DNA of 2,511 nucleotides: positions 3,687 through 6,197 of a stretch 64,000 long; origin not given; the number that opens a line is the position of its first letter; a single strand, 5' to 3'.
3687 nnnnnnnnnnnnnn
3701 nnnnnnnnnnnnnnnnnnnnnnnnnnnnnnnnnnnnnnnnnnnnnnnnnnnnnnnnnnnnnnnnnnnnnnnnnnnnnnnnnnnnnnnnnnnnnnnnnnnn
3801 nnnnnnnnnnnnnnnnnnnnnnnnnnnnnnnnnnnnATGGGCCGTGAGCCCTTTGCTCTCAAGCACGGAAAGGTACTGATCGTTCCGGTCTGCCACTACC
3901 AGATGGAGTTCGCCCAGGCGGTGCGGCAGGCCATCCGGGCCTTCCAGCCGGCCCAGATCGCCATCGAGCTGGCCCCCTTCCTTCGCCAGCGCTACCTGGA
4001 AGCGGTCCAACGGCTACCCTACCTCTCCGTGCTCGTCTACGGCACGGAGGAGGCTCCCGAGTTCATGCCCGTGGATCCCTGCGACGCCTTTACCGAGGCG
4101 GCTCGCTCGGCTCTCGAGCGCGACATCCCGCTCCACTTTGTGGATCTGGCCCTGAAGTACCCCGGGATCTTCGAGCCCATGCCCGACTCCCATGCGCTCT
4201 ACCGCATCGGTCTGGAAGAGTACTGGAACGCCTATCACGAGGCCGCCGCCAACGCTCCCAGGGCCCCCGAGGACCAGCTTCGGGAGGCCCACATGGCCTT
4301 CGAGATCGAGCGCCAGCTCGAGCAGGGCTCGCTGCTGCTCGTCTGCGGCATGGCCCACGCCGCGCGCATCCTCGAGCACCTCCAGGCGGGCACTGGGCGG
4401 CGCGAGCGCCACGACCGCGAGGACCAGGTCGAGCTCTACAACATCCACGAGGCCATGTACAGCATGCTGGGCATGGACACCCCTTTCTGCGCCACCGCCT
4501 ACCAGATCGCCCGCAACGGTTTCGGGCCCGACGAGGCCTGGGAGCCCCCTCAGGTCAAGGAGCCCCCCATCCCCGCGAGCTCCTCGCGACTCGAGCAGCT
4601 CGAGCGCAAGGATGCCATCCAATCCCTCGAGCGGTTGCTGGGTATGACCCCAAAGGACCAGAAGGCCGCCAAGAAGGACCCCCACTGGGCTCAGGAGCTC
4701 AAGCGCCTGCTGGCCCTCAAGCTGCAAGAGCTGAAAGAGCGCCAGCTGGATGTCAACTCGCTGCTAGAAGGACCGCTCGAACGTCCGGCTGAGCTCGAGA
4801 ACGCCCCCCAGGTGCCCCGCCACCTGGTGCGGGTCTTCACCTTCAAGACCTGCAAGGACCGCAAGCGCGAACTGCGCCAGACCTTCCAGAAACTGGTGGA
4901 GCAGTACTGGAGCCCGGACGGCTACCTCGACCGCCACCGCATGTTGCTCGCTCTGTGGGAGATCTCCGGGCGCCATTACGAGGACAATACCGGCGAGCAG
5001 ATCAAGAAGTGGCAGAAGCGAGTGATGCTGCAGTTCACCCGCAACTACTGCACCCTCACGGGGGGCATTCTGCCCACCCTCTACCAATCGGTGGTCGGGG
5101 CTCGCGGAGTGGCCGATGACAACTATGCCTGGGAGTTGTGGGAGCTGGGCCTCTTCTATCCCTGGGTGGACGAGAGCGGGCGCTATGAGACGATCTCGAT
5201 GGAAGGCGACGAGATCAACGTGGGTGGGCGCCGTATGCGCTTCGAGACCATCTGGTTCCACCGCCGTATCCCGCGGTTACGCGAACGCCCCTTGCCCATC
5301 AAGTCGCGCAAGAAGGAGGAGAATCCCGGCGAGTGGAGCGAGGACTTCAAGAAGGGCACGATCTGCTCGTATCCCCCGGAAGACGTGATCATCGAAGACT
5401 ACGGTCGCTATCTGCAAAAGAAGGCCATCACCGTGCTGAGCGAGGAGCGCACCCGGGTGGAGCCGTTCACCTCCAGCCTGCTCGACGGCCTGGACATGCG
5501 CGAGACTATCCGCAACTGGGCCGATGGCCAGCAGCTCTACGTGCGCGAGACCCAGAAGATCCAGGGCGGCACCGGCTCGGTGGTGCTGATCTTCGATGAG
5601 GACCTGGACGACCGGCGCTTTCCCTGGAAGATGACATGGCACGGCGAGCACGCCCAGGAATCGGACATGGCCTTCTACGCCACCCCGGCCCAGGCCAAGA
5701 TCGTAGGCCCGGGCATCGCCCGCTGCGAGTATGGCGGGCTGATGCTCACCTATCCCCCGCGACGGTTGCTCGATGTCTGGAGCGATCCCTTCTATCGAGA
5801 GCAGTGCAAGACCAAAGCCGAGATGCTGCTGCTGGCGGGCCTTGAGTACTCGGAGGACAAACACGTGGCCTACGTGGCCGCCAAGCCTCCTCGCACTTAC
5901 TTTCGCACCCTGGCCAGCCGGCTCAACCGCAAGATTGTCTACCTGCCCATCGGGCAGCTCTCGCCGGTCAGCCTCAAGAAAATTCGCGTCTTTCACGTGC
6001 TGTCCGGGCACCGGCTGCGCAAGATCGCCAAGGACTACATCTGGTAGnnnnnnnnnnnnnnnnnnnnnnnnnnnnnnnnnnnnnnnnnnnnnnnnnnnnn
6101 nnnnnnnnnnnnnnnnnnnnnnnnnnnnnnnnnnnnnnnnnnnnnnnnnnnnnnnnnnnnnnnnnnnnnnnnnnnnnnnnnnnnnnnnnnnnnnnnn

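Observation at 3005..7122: Four-gene module: MoxR/CbbQ-type AAA+ ATPase, 736-aa partner, coupled 122-aa protein, XRE/zinc-ribbon regulator; candidate uncharacterised system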

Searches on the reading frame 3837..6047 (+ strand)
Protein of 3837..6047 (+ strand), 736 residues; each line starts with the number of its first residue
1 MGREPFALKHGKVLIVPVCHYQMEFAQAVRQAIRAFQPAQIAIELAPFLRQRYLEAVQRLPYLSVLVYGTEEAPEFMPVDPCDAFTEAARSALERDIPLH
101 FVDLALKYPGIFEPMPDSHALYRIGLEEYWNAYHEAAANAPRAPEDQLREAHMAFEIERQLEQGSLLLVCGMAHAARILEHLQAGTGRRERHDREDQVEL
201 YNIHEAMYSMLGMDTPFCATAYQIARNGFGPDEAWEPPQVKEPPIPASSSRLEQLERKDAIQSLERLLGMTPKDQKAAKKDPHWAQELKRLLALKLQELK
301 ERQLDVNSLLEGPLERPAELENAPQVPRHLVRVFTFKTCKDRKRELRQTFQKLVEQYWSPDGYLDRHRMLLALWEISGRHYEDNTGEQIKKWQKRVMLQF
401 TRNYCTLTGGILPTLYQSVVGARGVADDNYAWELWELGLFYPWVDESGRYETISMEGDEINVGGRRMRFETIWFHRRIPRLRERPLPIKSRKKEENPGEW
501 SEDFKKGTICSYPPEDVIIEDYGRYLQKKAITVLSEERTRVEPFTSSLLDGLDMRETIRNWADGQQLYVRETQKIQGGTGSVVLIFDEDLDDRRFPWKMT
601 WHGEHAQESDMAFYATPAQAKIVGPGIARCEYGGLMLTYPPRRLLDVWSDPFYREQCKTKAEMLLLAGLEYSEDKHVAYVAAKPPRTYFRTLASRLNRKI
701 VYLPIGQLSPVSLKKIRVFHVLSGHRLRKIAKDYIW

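Call 3: search_protein_families(library=pfam, proteins=[window:3837-6047:+], max_evalue=0.01)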
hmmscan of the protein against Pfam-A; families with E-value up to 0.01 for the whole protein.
window:3837-6047:+ (736 aa): 0 families

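Call 4: search_protein_families(library=ncbifam, proteins=[window:3837-6047:+], max_evalue=0.01)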
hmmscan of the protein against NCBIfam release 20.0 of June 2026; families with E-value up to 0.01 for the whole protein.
window:3837-6047:+ (736 aa): 0 families

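Call 5: search_protein_families(library=padloc, proteins=[window:3837-6047:+], max_evalue=0.1)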
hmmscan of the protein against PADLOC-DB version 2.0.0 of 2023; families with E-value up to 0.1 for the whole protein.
window:3837-6047:+ (736 aa): 0 families

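Call 6: search_solved_structures(query=window:3837-6047:+, max_evalue=10)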
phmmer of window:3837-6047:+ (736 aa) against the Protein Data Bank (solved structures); distinct sequences matched with E-value up to 10: 1.
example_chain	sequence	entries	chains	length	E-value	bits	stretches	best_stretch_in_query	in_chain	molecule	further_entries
2qjc_A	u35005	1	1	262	0.85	11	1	570-636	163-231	Diadenosine tetraphosphatase, putative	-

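Call 8: find_homologous_proteins(query=window:3837-6047:+, max_evalue=0.001)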
Query window:3837-6047:+ (736 aa): 25 proteins with E <= 0.001 among 8000 candidates.
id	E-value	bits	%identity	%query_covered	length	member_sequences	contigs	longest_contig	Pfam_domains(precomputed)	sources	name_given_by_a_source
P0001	0.0e+0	1646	95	100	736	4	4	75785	-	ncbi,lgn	-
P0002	0.0e+0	1302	74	100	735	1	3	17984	-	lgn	-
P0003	0.0e+0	1284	72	100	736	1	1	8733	-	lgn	-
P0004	0.0e+0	1209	68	100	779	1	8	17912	-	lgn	-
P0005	5.8e-288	975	60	100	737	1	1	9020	-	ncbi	ncbi:MAG: hypothetical protein AB1758_03560 [Candidatus Eremiobacterota bacterium]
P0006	1.4e-243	829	53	99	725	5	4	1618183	PF18934.6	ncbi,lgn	-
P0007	2.1e-240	818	50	100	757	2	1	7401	-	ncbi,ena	-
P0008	6.1e-240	817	51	100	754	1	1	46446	-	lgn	-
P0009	7.5e-238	810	51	100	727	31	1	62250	-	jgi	-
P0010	9.5e-237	806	51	100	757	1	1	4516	-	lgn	-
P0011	5.0e-236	804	51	100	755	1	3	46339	-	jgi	-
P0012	6.4e-229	780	50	99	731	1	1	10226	-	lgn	-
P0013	2.8e-196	672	45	100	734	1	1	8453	-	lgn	-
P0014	7.8e-190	651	42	100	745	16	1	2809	PF18934.6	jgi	-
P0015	9.3e-175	601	53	71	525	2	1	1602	-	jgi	jgi:hypothetical protein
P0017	2.9e-157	543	39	99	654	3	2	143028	-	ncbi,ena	-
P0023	2.4e-129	451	46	48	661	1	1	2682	PF18934.6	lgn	-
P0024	5.7e-129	450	45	71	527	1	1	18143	PF18934.6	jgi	jgi:hypothetical protein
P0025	1.7e-128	448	49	48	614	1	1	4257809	-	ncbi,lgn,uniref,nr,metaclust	ncbi:hypothetical protein [Bryobacter aggregatus]|uniref:hypothetical protein n=1 Tax=Bryobacter agg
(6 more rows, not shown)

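Call 10: search_protein_families(library=pfam, alignment_id=A1, max_evalue=1)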
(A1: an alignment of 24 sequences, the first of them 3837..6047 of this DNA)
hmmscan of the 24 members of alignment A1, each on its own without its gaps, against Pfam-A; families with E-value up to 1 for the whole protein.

A. member 1, window:3837-6047:+ (736 aa): 0 families

B. families by the number of members that match (of 24 scanned): 12 families
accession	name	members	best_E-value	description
PF18934.5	DUF5682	14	5.4e-08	Family of unknown function (DUF5682)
PF08765.17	Mor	9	0.008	Mor transcription activator family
PF18950.5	DUF5694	2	0.0057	Family of unknown function (DUF5694)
PF08774.17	VRR_NUC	1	0.018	VRR-NUC domain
PF19854.4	DUF6329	1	0.02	Family of unknown function (DUF6329)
PF16262.11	DUF4916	1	0.073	Domain of unknown function (DUF4916)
PF22333.2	Ago_PAZ_arc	1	0.12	Argonaute, PAZ domain, archaea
PF19133.5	DUF5816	1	0.15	Family of unknown function (DUF5816)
PF19716.4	DUF6211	1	0.17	Family of unknown function (DUF6211)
PF19259.5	Ty3_capsid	1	0.19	Ty3 transposon capsid-like protein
PF01963.22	TraB_PrgY_gumN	1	0.27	TraB/PrgY/gumN family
PF22812.1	CR_prot_dom_plant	1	0.29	Plant cysteine-rich protein domain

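Call 11: find_encoding_contigs(protein=P0001, flank=10000, max_places=3)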
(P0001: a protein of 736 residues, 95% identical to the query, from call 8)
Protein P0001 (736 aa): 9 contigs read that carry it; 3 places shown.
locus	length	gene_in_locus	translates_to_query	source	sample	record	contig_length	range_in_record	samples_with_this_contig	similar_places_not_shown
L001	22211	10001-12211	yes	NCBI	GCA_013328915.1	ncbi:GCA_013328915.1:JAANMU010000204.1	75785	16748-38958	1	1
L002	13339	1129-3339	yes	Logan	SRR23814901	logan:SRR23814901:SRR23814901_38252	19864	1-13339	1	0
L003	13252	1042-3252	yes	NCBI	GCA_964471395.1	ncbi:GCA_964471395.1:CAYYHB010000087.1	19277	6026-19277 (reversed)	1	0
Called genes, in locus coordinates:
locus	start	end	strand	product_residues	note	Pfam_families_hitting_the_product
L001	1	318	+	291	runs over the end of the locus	PF09992:NAGPA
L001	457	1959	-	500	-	PF23981:DUF7305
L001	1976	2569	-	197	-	-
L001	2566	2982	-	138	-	-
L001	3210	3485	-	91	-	-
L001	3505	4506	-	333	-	-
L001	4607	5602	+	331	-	PF09986:DUF2225 (weak)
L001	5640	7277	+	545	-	PF00009:GTP_EFTU, PF01926:MMR_HSR1 (weak), PF22042:EF-G_D2, PF03144:GTP_EFTU_D2, PF16658:RF3_C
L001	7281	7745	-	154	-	-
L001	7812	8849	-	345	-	PF03692:CxxCxxCC (weak)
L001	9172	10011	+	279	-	PF00004:AAA (weak), PF07726:AAA_3, PF07728:AAA_5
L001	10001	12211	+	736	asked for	-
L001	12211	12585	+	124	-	-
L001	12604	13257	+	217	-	PF13560:HTH_31, PF01381:HTH_3, PF12844:HTH_19 (weak)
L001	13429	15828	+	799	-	-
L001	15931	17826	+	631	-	PF00069:Pkinase, PF03109:ABC1 (faint), PF07714:PK_Tyr_Ser-Thr, PF08308:PEGA (faint), PF13620:CarboxypepD_reg (faint)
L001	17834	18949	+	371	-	-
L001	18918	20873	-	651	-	-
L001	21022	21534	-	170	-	PF00132:Hexapep (faint), PF14602:Hexapep_2 (faint)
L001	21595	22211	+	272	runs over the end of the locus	PF22888:FIMAH (weak)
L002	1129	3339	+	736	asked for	-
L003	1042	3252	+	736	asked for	-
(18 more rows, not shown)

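Call 12: find_encoding_contigs(protein=P0006, flank=8000, max_places=2)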
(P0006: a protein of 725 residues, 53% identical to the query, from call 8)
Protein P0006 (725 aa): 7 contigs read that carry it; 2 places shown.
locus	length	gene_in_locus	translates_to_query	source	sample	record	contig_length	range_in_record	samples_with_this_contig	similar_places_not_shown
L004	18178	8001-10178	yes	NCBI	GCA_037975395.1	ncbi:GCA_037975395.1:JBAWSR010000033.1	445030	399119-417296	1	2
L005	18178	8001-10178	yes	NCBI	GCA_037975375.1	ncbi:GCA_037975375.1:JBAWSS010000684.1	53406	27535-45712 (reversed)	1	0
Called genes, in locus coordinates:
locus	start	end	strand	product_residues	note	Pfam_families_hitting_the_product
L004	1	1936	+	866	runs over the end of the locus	-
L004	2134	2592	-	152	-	PF01850:PIN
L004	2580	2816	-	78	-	PF04014:MazE_antitoxin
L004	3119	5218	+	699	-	PF00270:DEAD (faint), PF13307:Helicase_C_2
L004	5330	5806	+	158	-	PF00578:AhpC-TSA, PF08534:Redoxin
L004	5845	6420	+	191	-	-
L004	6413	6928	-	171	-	PF18967:PycTM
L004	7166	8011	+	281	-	PF13191:AAA_16 (faint), PF00004:AAA (weak), PF07726:AAA_3, PF07728:AAA_5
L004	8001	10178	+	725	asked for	PF18934:DUF5682 (faint)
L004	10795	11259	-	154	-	PF00589:Phage_integrase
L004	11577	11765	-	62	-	-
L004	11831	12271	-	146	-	PF13384:HTH_23 (faint), PF13560:HTH_31 (weak), PF01381:HTH_3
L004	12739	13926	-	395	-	PF00437:T2SSE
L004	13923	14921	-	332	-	PF00482:T2SSF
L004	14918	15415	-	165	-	PF00482:T2SSF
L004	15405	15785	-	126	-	PF07963:N_methyl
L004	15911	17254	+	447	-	-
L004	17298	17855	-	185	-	-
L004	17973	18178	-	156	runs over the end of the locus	PF14376:Haem_bd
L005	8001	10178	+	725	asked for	PF18934:DUF5682 (faint)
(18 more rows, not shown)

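Call 13: find_encoding_contigs(protein=P0017, flank=8000, max_places=2)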
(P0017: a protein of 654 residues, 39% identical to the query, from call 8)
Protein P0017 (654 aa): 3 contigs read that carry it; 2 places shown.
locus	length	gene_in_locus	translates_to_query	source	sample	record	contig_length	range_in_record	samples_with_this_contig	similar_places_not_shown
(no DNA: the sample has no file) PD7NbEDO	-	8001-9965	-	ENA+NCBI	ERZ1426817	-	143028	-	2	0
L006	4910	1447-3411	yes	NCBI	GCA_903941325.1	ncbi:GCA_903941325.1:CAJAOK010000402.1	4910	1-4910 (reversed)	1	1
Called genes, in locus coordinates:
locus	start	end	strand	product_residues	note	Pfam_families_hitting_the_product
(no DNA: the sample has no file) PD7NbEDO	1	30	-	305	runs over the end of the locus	PF01545:Cation_efflux, PF16916:ZT_dimer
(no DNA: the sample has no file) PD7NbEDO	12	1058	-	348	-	PF13180:PDZ_2 (weak), PF18509:MCR (weak)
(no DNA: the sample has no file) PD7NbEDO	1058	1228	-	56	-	-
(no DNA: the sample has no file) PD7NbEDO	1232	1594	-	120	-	-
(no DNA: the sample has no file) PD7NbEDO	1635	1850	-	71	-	-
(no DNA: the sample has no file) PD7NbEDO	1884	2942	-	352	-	PF00022:Actin (weak), PF06723:MreB_Mbl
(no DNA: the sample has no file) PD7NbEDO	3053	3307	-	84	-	-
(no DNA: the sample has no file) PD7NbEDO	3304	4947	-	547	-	-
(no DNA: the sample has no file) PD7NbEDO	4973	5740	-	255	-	PF00092:VWA, PF25106:VWA_4 (faint)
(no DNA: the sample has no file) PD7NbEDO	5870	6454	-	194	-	-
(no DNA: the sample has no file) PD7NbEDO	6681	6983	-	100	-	-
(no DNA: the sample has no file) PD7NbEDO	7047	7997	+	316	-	PF07726:AAA_3 (weak), PF07728:AAA_5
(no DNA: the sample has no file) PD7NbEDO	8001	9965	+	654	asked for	-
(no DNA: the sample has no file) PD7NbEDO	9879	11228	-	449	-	PF13641:Glyco_tranf_2_3 (faint), PF13632:Glyco_trans_2_3 (weak)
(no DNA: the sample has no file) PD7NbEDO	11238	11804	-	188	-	PF00857:Isochorismatase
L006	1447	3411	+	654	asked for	-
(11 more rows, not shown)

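Call 14: find_encoding_contigs(protein=P0025, flank=8000, max_places=2)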
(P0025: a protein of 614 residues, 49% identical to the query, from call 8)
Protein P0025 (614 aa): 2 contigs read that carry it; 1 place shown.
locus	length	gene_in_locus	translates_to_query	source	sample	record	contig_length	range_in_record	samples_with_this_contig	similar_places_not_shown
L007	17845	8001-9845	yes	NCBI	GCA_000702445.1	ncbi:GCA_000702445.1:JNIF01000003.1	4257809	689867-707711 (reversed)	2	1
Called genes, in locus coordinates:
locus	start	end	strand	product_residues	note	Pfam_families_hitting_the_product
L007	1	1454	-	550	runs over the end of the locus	-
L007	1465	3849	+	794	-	PF17148:DUF5117, PF16313:DUF4953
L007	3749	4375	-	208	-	PF04336:ACP_PD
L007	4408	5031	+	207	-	PF01613:Flavin_Reduct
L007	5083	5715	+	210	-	PF07638:Sigma70_ECF, PF08281:Sigma70_r4_2, PF04545:Sigma70_r4 (weak)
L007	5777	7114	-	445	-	PF00764:Arginosuc_synth, PF20979:Arginosuc_syn_C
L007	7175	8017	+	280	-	PF13191:AAA_16 (faint), PF07726:AAA_3, PF07728:AAA_5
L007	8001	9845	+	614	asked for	-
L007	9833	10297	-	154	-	PF13302:Acetyltransf_3, PF00583:Acetyltransf_1, PF13673:Acetyltransf_10 (weak), PF13508:Acetyltransf_7, PF08445:FR47 (weak)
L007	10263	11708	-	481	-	PF00590:TP_methylase, PF02602:HEM4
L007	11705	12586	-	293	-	PF01379:Porphobil_deam, PF03900:Porphobil_deamC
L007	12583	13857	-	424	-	PF05201:GlutR_N, PF01488:Shikimate_DH, PF00745:GlutR_dimer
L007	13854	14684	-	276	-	PF01578:Cytochrom_C_asm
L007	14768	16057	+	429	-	PF00158:Sigma54_activat (faint), PF07724:AAA_2, PF07728:AAA_5 (weak), PF13401:AAA_22 (weak), PF10431:ClpB_D2-small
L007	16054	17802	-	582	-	PF03460:NIR_SIR_ferr, PF01077:NIR_SIR, PF03460:NIR_SIR_ferr, PF01077:NIR_SIR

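Call 17: find_related_loci(query=A1, collection=genome_contigs, flank=6000)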
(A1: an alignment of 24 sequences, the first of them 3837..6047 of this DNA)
Query A1 (736 aa) in genome_contigs; peptide patterns used: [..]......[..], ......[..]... (x = any residue, [..] = any of these).
600 stretches matched a pattern (row limit reached: there are more); 592 encode a relative of the query (tblastn E <= 1e-3); the best 80 are kept; 80 distinct loci.
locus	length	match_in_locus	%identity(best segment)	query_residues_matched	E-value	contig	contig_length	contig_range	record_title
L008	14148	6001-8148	52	5-736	0e+0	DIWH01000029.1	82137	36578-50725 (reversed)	MAG TPA_asm: bacterium UBP9_UBA6111 isolate UBA6111 UBA6111_contig_290, whole genome shotgun sequence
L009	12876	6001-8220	42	1-736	0e+0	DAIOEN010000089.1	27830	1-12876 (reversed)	MAG TPA_asm: Vulcanimicrobiota bacterium isolate CTOTU7676 NODE_2930_length_27830_cov_28.478488, whole genome shotgun se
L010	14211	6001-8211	44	1-736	0e+0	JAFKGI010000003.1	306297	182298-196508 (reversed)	MAG: Vulcanimicrobiota bacterium isolate SCN18_25_8_15_R3_B_62_28 SCN18_25_8_15_R3_B_scaffold_43, whole genome shotgun s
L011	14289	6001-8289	43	1-736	0e+0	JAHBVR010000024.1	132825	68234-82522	MAG: Vulcanimicrobiota bacterium isolate ACE_ERE1 ERE1_24, whole genome shotgun sequence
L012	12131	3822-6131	43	1-736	0e+0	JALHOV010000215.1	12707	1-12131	MAG: Vulcanimicrobiota bacterium isolate bin.189_sub c_000000018574, whole genome shotgun sequence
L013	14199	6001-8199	45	1-736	0e+0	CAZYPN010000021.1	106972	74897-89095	MAG TPA_asm: uncultured Burkholderiales bacterium isolate SRP329715_co1_2 genome assembly, contig: NODE_180_length_10697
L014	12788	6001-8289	43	1-736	0e+0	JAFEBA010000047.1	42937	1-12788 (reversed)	Bacterium isolate SZAS-1 EREM-KAN-1__47__length-42937, whole genome shotgun sequence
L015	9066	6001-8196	43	11-736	0e+0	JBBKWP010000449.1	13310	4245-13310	MAG: Candidatus Xenobia bacterium isolate metabat_bins.273 k119_3755746, whole genome shotgun sequence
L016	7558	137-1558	56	252-736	3e-177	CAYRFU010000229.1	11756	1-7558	MAG TPA_asm: uncultured Burkholderiales bacterium isolate SRP141376_co3_146 genome assembly, contig: NODE_15041_length_1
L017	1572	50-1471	56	246-736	0e+0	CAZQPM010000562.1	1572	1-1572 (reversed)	MAG TPA_asm: uncultured Burkholderiales bacterium isolate SRP216815_co1_43 genome assembly, contig: NODE_112050_length_1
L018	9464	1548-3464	42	11-736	6e-168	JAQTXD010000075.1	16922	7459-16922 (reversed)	MAG: Desulfuromonadaceae bacterium isolate STC_126 NODE_7272_length_16922_cov_3.903126_Sandtown_C, whole genome shotgun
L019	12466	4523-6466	41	8-736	4e-164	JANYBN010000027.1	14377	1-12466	MAG: Geobacter sp. isolate GL140_6_metabat_181 GL140_6_k141_390638, whole genome shotgun sequence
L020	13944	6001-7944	41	6-736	4e-163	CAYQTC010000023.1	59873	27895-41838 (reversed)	MAG TPA_asm: uncultured Geobacter sp. isolate SRP302447_co3_813 genome assembly, contig: NODE_1387_length_59873_cov_32.7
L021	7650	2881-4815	40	9-736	3e-161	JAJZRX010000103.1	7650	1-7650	MAG: Deltaproteobacteria bacterium isolate SKS3.bin12 NODE_16298_length_7650_cov_3.484115, whole genome shotgun sequence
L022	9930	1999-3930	41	6-736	4e-160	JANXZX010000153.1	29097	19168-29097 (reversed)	MAG: Geobacteraceae bacterium isolate GL140_5_metabat_114 GL140_5_k141_3168085, whole genome shotgun sequence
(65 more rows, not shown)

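Call 19: find_encoding_contigs(protein=P0002, flank=8000, max_places=1)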
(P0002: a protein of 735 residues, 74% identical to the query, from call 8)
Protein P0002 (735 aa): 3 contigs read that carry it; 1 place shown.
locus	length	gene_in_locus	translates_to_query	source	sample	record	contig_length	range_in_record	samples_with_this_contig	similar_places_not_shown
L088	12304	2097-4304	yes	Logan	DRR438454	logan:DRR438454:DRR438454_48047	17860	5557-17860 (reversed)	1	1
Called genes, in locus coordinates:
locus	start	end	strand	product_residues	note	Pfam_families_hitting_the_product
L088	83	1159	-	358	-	-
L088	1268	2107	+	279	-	PF13191:AAA_16 (faint), PF00004:AAA (weak), PF07726:AAA_3, PF07728:AAA_5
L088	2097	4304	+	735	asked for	-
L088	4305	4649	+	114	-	-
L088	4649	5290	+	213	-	PF13560:HTH_31, PF01381:HTH_3, PF12844:HTH_19 (weak)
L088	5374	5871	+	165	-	-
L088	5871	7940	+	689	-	-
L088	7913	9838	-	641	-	-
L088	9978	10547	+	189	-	-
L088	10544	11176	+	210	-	PF13672:PP2C_2, PF07228:SpoIIE (weak)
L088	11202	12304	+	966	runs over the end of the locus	PF13191:AAA_16, PF13401:AAA_22 (faint), PF00990:GGDEF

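Call 20: find_encoding_contigs(protein=P0004, flank=8000, max_places=1)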
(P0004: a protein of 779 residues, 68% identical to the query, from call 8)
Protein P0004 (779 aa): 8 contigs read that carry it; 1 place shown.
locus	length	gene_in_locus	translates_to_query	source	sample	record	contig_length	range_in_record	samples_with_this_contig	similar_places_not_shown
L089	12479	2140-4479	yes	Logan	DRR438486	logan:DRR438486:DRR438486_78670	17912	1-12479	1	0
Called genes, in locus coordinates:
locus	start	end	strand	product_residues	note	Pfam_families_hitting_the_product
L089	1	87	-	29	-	?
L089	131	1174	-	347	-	-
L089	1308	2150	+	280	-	PF13191:AAA_16 (faint), PF00004:AAA (weak), PF07726:AAA_3, PF07728:AAA_5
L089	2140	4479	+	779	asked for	-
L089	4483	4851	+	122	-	-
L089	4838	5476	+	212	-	PF13560:HTH_31, PF01381:HTH_3, PF12844:HTH_19 (weak)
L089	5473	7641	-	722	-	-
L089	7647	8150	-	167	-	-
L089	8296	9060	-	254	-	PF03741:TerC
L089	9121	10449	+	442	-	PF14821:Thr_synth_N, PF00291:PALP, PF24857:THR4_C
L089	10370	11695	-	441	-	PF00324:AA_permease, PF13520:AA_permease_2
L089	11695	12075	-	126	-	PF07238:PilZ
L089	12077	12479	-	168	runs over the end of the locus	PF27355:MJ1278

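Call 21: find_encoding_contigs(protein=P0005, flank=8000, max_places=1)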
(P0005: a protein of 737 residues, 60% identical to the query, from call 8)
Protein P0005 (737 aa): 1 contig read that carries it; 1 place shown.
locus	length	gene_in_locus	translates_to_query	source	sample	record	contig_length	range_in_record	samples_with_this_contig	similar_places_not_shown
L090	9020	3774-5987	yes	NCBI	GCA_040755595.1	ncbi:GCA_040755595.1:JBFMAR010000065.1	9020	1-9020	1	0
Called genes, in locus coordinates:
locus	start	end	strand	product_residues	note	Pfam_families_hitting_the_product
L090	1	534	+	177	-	?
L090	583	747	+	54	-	-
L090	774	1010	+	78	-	PF09720:Unstab_antitox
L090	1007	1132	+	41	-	-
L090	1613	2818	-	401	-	-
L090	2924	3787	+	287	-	PF00004:AAA (weak), PF07726:AAA_3, PF07728:AAA_5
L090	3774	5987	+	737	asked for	-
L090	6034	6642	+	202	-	-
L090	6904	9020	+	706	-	PF02368:Big_2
